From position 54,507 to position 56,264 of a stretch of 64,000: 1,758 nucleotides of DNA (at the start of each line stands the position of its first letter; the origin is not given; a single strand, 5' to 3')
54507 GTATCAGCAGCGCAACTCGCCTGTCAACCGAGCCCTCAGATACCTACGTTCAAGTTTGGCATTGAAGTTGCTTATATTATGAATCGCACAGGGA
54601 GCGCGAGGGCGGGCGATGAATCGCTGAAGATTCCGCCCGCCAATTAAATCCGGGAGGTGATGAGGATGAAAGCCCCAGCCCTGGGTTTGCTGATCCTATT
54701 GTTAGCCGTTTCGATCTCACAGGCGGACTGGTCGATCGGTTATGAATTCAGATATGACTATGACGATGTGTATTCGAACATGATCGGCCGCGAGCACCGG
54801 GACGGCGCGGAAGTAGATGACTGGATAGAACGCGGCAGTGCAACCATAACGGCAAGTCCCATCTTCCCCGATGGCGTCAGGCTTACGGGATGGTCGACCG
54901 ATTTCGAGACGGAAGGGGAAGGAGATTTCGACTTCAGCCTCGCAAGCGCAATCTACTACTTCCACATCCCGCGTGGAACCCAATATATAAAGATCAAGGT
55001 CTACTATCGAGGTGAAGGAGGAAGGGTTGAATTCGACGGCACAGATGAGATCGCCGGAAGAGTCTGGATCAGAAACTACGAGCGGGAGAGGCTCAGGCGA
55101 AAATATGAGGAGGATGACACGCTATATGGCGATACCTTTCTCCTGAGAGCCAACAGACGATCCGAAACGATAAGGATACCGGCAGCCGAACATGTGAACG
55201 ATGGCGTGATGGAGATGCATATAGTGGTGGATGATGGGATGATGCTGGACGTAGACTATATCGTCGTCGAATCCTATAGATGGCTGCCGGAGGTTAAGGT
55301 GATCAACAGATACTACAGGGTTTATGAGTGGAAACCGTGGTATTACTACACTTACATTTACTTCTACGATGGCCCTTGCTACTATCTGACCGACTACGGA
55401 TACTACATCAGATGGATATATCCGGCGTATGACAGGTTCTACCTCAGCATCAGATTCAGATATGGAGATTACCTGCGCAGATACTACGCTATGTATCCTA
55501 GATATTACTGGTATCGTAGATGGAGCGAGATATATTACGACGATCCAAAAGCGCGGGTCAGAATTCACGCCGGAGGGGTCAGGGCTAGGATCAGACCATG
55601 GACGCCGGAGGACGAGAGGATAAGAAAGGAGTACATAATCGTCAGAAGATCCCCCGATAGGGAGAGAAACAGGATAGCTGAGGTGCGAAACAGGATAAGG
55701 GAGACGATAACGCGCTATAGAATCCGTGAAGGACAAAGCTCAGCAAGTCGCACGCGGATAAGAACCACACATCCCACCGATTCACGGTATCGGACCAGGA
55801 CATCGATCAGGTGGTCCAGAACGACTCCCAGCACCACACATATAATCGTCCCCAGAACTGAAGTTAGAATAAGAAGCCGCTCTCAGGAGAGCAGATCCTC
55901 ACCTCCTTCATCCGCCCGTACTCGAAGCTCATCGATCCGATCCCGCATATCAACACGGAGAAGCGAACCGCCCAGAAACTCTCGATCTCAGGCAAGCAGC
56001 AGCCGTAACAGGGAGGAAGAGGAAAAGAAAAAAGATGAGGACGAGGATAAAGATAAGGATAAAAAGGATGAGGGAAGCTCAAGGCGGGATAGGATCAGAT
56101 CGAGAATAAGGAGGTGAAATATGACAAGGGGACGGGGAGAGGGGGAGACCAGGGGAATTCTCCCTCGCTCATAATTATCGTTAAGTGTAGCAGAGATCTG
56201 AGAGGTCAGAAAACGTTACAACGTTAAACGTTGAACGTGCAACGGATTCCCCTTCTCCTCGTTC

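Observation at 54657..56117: Secreted protein with an extraordinarily biased tail: Tyr/Trp/Arg-rich block, then Arg-Ser/Thr-rich block, then Lys/Asp/Glu block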

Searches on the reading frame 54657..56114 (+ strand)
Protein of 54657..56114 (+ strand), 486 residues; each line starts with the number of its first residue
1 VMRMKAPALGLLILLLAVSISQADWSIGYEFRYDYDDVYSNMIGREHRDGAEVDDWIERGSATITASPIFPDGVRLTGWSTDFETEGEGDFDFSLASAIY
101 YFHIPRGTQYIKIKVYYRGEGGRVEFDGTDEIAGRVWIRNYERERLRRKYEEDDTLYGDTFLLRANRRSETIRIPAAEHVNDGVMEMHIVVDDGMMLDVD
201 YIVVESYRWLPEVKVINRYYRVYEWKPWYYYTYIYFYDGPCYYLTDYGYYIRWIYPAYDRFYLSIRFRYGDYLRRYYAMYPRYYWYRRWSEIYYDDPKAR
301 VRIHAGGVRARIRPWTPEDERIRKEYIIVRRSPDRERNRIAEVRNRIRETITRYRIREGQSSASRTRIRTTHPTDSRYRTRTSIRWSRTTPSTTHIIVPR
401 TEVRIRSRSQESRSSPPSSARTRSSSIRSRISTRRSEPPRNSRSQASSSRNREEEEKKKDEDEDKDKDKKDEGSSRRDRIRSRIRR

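Call 4: search_protein_families(library=pfam, proteins=[window:54657-56114:+], max_evalue=10)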
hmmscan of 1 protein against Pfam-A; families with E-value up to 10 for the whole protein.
window:54657-56114:+ (486 aa): 1 family
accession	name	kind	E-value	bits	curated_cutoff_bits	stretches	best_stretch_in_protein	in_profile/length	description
PF09184.16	PPP4R2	-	1.3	9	27.4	1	371-474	168-265/282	PPP4R2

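Call 5: search_protein_families(library=ncbifam, proteins=[window:54657-56114:+], max_evalue=10)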
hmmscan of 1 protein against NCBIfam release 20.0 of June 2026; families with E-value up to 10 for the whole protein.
window:54657-56114:+ (486 aa): 0 families

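Call 6: find_homologous_proteins(query=window:54657-56114:+, max_evalue=0.01)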
Query window:54657-56114:+ (486 aa): 327 proteins with E <= 0.01 among 8000 candidates; the best 120 are listed.
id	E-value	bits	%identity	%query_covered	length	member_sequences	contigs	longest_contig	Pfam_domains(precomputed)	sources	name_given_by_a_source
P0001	0.0e+0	1085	100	99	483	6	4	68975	-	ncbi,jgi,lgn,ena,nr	ncbi:hypothetical protein J7M22_14985 [Candidatus Poribacteria bacterium]|nr:hypothetical protein [C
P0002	5.1e-276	934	91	80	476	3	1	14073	-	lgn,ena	-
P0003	6.3e-255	865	81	93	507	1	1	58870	-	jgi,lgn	jgi:hypothetical protein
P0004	1.1e-186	640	63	92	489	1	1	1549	-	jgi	jgi:hypothetical protein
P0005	3.1e-184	632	66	84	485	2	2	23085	-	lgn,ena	-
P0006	7.3e-182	624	62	91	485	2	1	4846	-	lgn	-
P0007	2.3e-114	401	54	72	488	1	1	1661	-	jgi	jgi:hypothetical protein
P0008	1.3e-113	399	54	72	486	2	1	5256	-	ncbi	ncbi:MAG: hypothetical protein ACE5PV_10485, partial [Candidatus Poribacteria bacterium]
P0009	1.5e-107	379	55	72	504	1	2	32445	-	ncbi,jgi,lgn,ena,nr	ncbi:TPA: hypothetical protein EYP66_24160 [Candidatus Poribacteria bacterium]|nr:hypothetical prote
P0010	3.2e-107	378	44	89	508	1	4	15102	-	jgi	-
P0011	5.7e-107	377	54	72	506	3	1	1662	-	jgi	jgi:hypothetical protein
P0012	3.1e-106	374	51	72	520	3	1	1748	-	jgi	jgi:hypothetical protein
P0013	1.1e-105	372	43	91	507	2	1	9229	-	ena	-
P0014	9.5e-105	369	49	73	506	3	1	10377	-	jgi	-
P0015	5.2e-103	364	41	98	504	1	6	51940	-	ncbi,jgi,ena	-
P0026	4.7e-95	337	49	72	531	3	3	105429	-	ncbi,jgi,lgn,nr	ncbi:hypothetical protein FJZ31_23770 [Candidatus Poribacteria bacterium]|nr:hypothetical protein [C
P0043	3.8e-93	331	47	74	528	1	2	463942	-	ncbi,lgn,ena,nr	ncbi:MAG: hypothetical protein OXN17_05085 [Candidatus Poribacteria bacterium]|nr:hypothetical prote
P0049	1.3e-92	329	49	71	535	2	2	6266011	-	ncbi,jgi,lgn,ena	jgi:hypothetical protein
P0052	1.7e-92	329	43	91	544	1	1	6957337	-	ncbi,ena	-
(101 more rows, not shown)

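Call 14: find_encoding_contigs(protein=P0003, flank=6000, max_places=2)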
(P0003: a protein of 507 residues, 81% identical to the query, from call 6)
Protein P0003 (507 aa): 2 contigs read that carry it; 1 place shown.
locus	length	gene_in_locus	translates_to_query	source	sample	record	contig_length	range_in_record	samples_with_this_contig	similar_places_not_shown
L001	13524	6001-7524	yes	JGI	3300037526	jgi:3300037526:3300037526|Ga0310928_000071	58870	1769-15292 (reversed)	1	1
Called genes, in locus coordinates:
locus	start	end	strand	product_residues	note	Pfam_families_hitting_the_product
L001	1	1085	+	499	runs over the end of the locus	PF10531:SLBB, PF22461:SLBB_2, PF00595:PDZ (weak), PF13180:PDZ_2, PF17820:PDZ_6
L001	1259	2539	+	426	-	PF02056:Glyco_hydro_4, PF11975:Glyco_hydro_4C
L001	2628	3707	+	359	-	PF14870:PSII_BNR, PF15902:Sortilin-Vps10 (faint), PF02012:BNR (faint), PF14870:PSII_BNR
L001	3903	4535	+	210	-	PF00849:PseudoU_synth_2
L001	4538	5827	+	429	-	PF01676:Metalloenzyme, PF10143:PhosphMutase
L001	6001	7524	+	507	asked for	-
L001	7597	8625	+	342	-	PF24981:Beta-prop_ATRN-LZTR1, PF13964:Beta-prop_Calicin (weak), PF24681:Kelch_KLHDC2_KLHL20_DRC7, PF24996:NANM, PF13415:Beta-prop_FBX42, PF24681:Kelch_KLHDC2_KLHL20_DRC7, PF01344:Kelch_1 (weak), PF07646:Kelch_2 (weak), +1 more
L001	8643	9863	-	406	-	PF05048:NosD, PF13229:Beta_helix, PF05048:NosD (weak), PF13229:Beta_helix (weak)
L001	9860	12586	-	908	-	PF03648:Glyco_hydro_67N (weak), PF05089:NAGLU, PF12972:NAGLU_C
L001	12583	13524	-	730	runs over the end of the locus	PF13414:TPR_11 (weak), PF14559:TPR_19 (weak), PF07719:TPR_2 (weak), PF14559:TPR_19, PF13429:TPR_15 (weak), PF14559:TPR_19 (weak), PF23914:TPR_CcmH_CycH, PF00515:TPR_1 (weak), +18 more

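Call 15: find_encoding_contigs(protein=P0052, flank=6000, max_places=2)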
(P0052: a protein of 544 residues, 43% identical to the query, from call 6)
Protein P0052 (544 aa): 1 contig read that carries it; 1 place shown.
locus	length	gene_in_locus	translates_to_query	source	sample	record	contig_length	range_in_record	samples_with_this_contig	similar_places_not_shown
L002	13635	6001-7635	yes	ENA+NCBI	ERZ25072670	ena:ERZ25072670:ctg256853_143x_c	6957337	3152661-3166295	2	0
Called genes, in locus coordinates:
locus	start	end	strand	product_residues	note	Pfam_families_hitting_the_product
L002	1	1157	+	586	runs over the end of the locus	PF01839:FG-GAP (faint), PF13517:FG-GAP_3, PF07593:UnbV_ASPIC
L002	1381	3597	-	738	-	PF00496:SBP_bac_5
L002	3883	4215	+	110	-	PF00936:BMC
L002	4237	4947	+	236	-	PF06130:PTAC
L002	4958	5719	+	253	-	-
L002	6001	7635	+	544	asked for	-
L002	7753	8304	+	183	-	PF18935:DUF5683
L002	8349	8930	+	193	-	-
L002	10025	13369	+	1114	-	-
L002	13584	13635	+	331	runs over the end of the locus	PF13620:CarboxypepD_reg, PF01618:MotA_ExbB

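Call 16: predict_structure(alignment_id=A1)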
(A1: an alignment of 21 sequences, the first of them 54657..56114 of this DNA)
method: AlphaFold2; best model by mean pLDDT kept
length: 486 residues; sequences in the alignment: 21
mean_pLDDT: 41.9   pTM: 0.33
mean pLDDT of the five models: 41.9, 39.7, 39.6, 38.0, 36.8
residues with pLDDT >= 90: 0; 70-90: 20; 50-70: 116; < 50: 350
segments of 3 or more residues with pLDDT < 50: 21-75, 77-97, 122-127, 150-157, 204-206, 208-315, 328-330, 354-416, 418-486
pLDDT, mean of each block of 10 residues (from residue 1): 56 62 37 34 33 31 35 44 40 44 58 66 47 68 57 49 74 70 64 57 47 27 25 23 29 30 35 37 34 31 31 44 49 53 54 44 35 31 29 30 28 31 29 34 30 33 40 41 40
secondary structure, 60 per line:
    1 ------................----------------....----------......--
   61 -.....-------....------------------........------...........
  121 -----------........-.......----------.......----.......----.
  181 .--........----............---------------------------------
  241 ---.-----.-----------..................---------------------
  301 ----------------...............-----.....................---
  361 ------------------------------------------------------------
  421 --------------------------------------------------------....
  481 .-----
elements in order: H7-22 H39-42 H53-58 E62-66 E74-77 E96-103 E110-120 E132-139 H141-147 E158-164 E169-175 E184-191 E196-207 H262-279 H317-331 H337-357 H477-481

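Call 19: find_related_loci(query=A1, collection=genome_contigs, flank=8000)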
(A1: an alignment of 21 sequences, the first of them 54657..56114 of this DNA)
Query A1 (486 aa) in genome_contigs; peptide patterns used: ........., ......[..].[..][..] (x = any residue, [..] = any of these).
166 stretches matched a pattern; 150 encode a relative of the query (tblastn E <= 1e-3); the best 80 are kept; 79 distinct loci.
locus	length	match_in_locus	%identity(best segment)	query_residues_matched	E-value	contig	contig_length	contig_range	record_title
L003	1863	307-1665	91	1-452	0e+0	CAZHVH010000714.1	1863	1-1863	MAG TPA_asm: uncultured bacterium isolate binchicken_co6_520 genome assembly, contig: NODE_94728_length_1863_cov_17.3949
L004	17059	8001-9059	47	1-358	2e-100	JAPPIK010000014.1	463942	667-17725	MAG: Candidatus Poribacteria bacterium isolate RHO2_bin_20 NODE_15_length_463942_cov_36.532953, whole genome shotgun seq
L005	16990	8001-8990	49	8-351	2e-99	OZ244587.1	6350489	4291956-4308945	MAG: Candidatus Poribacteria bacterium isolate 01ec1ce0-d2a5-493a-a37f-f7455bcb6da2 genome assembly, chromosome: 1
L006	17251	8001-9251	46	33-452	8e-98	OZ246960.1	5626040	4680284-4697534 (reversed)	MAG: Candidatus Poribacteria bacterium isolate 0ebab745-6bcd-42b0-bac1-d05ba6febf80 genome assembly, chromosome: 1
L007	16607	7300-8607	41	9-486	2e-97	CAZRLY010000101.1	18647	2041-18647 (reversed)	MAG TPA_asm: uncultured bacterium isolate binchicken_co97_140 genome assembly, contig: NODE_12152_length_18647_cov_6.671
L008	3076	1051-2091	55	8-355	3e-99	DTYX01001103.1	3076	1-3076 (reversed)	MAG TPA_asm: Candidatus Poribacteria bacterium isolate UWMA-0232 k99_763476, whole genome shotgun sequence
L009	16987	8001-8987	48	15-354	6e-97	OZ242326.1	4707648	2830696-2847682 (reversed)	MAG: Candidatus Poribacteria bacterium isolate 51771988-02c0-4c83-b383-74e9f226940d genome assembly, chromosome: 1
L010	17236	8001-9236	42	6-462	1e-96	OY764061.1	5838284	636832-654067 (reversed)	MAG: Candidatus Poribacteria bacterium isolate 89293177-375a-4259-af6b-6508537173d0 genome assembly, chromosome: 1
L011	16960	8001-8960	50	26-355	2e-96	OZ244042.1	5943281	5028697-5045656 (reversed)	MAG: Candidatus Poribacteria bacterium isolate 82c2f847-b3a6-4516-8f18-366283cf6473 genome assembly, chromosome: 1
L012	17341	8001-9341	43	9-437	1e-95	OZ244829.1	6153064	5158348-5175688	MAG: Candidatus Poribacteria bacterium isolate f10cb695-1b13-44a5-8b8c-8d396a4a49c1 genome assembly, chromosome: 1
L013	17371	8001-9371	42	2-485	6e-96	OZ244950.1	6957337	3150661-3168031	MAG: Candidatus Poribacteria bacterium isolate 1741874c-865a-47cd-958f-7fa2b3d0eca7 genome assembly, chromosome: 1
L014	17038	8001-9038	48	8-371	1e-95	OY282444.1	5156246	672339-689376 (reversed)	MAG: uncultured Poribacteria bacterium genome assembly, chromosome: 1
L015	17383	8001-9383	43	1-449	8e-95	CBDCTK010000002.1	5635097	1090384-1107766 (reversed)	MAG: Candidatus Poribacteria bacterium isolate 5e1f03a3-4ce1-415a-a4c9-4ecbe52226bd genome assembly, contig: contig_2, w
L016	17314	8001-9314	41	2-460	4e-94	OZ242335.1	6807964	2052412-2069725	MAG: Candidatus Poribacteria bacterium isolate 0e18bbbf-3c5b-4f4e-9be4-718f64127597 genome assembly, chromosome: 1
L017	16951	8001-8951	49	37-354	1e-93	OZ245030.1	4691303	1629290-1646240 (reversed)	MAG: Candidatus Poribacteria bacterium isolate f3f56de0-ea6e-4eab-9813-cfd719c0cda4 genome assembly, chromosome: 1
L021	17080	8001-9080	47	4-368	2e-92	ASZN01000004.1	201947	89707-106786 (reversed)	Candidatus Poribacteria bacterium WGA-3G POR3G_contig_3.4_C, whole genome shotgun sequence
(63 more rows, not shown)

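Call 23: search_protein_families(library=pfam, proteins=[L002:4958-5719:+, L002:7753-8304:+, L002:8349-8930:+, L002:10025-13369:+, L004:11139-13223:+, L021:5010-5786:+, L021:4001-4999:+, L021:2994-3995:+], max_evalue=0.01)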
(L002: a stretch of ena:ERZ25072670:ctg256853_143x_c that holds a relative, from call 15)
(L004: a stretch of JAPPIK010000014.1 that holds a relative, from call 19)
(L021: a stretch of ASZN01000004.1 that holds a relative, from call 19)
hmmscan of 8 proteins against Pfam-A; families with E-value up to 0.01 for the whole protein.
L002:4958-5719:+ (253 aa): 0 families

L002:7753-8304:+ (183 aa): 1 family
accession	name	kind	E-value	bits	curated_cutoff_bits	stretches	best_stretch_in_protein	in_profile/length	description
PF18935.5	DUF5683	-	7.9e-10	39.4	26.7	1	39-149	4-120/151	Family of unknown function (DUF5683)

L002:8349-8930:+ (193 aa): 0 families

L002:10025-13369:+ (1114 aa): 0 families

L004:11139-13223:+ (694 aa): 3 families
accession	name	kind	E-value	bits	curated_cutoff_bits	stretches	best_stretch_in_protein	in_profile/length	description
PF13807.11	GNVR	-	0.00011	22.5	27.7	1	422-464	37-79/82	G-rich domain on putative tyrosine kinase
PF13614.12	AAA_31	-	0.00014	22.3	27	1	541-673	19-156/177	AAA domain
PF02706.20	Wzz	-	0.00076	20.2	25.5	1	5-73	2-67/91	Chain length determinant protein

L021:5010-5786:+ (258 aa): 20 families
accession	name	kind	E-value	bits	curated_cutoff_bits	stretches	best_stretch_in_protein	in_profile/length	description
PF00515.34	TPR_1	-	1.6e-21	75.6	27.8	2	103-133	1-31/34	Tetratricopeptide repeat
PF07719.23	TPR_2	-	6.5e-21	73.1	27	2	69-98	1-30/34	Tetratricopeptide repeat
PF13414.12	TPR_11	-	2.6e-20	72.3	26.8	2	50-81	9-40/42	TPR repeat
PF13432.12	TPR_16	-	3.5e-15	56.5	32.7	3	50-96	12-58/65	Tetratricopeptide repeat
PF13371.12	TPR_9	-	3.1e-12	46.8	35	1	47-106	7-66/73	Tetratricopeptide repeat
PF13181.12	TPR_8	-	3.8e-12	45.8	25.7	1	103-134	1-32/34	Tetratricopeptide repeat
PF13431.12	TPR_17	-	4.2e-12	45.8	24.4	1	57-89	1-33/34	Tetratricopeptide repeat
PF25575.1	TPR_BSK1_C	-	7.4e-10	39.2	42.2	0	39-96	46-104/118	Serine/threonine-protein kinase BSK1-like, TPR repeats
PF13428.12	TPR_14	-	3.1e-07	30.9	23.5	0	137-173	2-38/44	Tetratricopeptide repeat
PF13424.12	TPR_12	-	6.5e-07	29.9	30.1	1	68-131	2-66/77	Tetratricopeptide repeat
PF14559.12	TPR_19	-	3.5e-06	27.7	25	0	52-89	8-45/68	Tetratricopeptide repeat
PF10516.15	SHNi-TPR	-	2.1e-05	24.4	21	0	82-100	14-32/38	SHNi-TPR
PF13174.12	TPR_6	-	7.4e-05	23.6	26.3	0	141-167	5-31/33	Tetratricopeptide repeat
PF12569.14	NatA_aux_su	-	0.00019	21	33.3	0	112-175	20-77/515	N-terminal acetyltransferase A, auxiliary subunit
PF10602.15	RPN7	-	0.00082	19.5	29.6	1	114-166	14-66/174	26S proteasome subunit RPN7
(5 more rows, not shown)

L021:4001-4999:+ (332 aa): 1 family
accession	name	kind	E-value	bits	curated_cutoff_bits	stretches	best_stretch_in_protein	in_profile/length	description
PF00149.33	Metallophos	-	8.5e-12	46.3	21.5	1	47-262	2-189/191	Calcineurin-like phosphoesterase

L021:2994-3995:+ (333 aa): 1 family
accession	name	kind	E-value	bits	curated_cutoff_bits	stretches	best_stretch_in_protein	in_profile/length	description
PF13485.12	Peptidase_MA_2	-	2.3e-28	99.8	32.4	1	77-278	2-199/201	Peptidase MA superfamily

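Call 43: search_protein_families(library=ncbifam, proteins=[L002:4958-5719:+, L002:7753-8304:+, L002:8349-8930:+, L002:10025-13369:+, L004:11139-13223:+], max_evalue=0.1)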
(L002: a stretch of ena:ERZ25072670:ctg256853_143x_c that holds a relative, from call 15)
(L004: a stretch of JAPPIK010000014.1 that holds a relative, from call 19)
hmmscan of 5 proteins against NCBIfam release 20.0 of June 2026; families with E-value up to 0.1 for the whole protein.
L002:4958-5719:+ (253 aa): 1 family
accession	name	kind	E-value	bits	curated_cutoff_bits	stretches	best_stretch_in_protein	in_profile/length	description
TIGR02536.1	eut_hyp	hypoth_equivalog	2.6e-08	33.8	152.6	1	106-249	55-204/207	TIGR02536 family ethanolamine utilization protein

L002:7753-8304:+ (183 aa): 1 family
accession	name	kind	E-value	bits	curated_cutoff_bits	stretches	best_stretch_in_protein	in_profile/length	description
NF047756.1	LIC11435_fam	equivalog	9.2e-05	21.4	380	1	40-61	191-212/360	LIC11435 family protein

L002:8349-8930:+ (193 aa): 0 families

L002:10025-13369:+ (1114 aa): 0 families

L004:11139-13223:+ (694 aa): 14 families
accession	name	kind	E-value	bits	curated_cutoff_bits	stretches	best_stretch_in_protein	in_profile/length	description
TIGR01007.1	eps_fam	subfamily_domain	2.1e-19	69.9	108.05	1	505-692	1-186/204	polysaccharide biosynthesis tyrosine autokinase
NF007350.0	PRK09841.1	equivalog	1e-17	63.6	1248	1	521-692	529-699/726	tyrosine-protein kinase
NF008568.0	PRK11519.1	equivalog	6.6e-17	60.9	1068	1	523-692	526-694/720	tyrosine-protein kinase Wzc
TIGR03018.1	pepcterm_TyrKin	hypoth_equivalog_domain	8.8e-17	61.1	230.65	1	502-683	10-198/207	XrtA-associated tyrosine autokinase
TIGR03007.1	pepcterm_ChnLen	equivalog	1.4e-12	46.6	278.85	2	167-478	155-448/498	XrtA system polysaccharide chain length determinant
TIGR01005.1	eps_transp_fam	subfamily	1e-11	43.8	411.7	2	524-688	547-710/754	exopolysaccharide transport protein family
TIGR03029.1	EpsG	equivalog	8.8e-09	34.9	313.8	1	522-690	102-269/274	chain length determinant protein tyrosine kinase EpsG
TIGR03017.1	EpsF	equivalog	3.3e-06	26.1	422.75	1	8-485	3-438/444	chain length determinant protein EpsF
NF045487.1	ASRP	equivalog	0.00018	20.3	300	2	164-251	147-237/593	archaea-specific SMC-related protein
TIGR01006.1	polys_exp_MPA1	subfamily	0.00019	21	296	1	428-492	159-223/226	CspC family polysaccharide chain length determinant protein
TIGR01968.1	minD_bact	equivalog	0.0007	19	212.9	1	539-662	17-140/261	septum site-determining protein MinD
TIGR02169.1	SMC_prok_A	equivalog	0.00074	17.3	729.4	1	224-390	184-350/1165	chromosome segregation protein SMC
TIGR01969.1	minD_arch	subfamily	0.011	14.9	201.75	1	539-663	16-137/251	cell division ATPase MinD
NF041546.1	ParA_partition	equivalog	0.041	13.4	180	0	610-663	53-105/203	ParA family partition ATPase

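Call 76: search_protein_families(library=pfam, alignment_id=A1, max_evalue=0.01)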
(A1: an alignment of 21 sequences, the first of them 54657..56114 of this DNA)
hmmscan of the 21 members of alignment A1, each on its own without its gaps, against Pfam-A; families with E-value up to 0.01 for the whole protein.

A. member 1, window:54657-56114:+ (486 aa): 0 families

B. families by the number of members that match (of 21 scanned): 0 families

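Call 77: search_protein_families(library=pfam, proteins=[L021:8001-9593:+], max_evalue=1)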
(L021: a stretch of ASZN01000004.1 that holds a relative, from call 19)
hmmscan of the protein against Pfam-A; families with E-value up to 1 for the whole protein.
L021:8001-9593:+ (531 aa): 0 families

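Call 82: find_encoding_contigs(protein=P0005, flank=8000, max_places=1)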
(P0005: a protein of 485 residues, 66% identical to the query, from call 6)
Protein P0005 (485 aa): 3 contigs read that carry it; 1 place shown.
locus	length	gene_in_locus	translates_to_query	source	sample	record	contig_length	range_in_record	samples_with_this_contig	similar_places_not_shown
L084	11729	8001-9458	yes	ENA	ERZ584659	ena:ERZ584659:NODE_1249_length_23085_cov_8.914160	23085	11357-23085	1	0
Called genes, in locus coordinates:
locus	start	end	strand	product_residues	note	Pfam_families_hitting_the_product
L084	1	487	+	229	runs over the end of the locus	PF06508:QueC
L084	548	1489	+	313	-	PF00005:ABC_tran, PF13304:AAA_21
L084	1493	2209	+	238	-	PF12679:ABC2_membrane_2, PF13346:ABC2_membrane_5, PF12698:ABC2_membrane_3, PF12730:ABC2_membrane_4 (faint)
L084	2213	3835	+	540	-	PF23357:DUF7088, PF09822:ABC_transp_aux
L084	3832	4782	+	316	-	PF14238:DUF4340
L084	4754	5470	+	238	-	PF10502:Peptidase_S26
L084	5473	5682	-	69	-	PF10771:DUF2582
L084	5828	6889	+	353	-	PF14870:PSII_BNR, PF24316:Tli3 (faint), PF02012:BNR (faint), PF15902:Sortilin-Vps10 (weak), PF14870:PSII_BNR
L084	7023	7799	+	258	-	PF00849:PseudoU_synth_2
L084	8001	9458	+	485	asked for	-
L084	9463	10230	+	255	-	-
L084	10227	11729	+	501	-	?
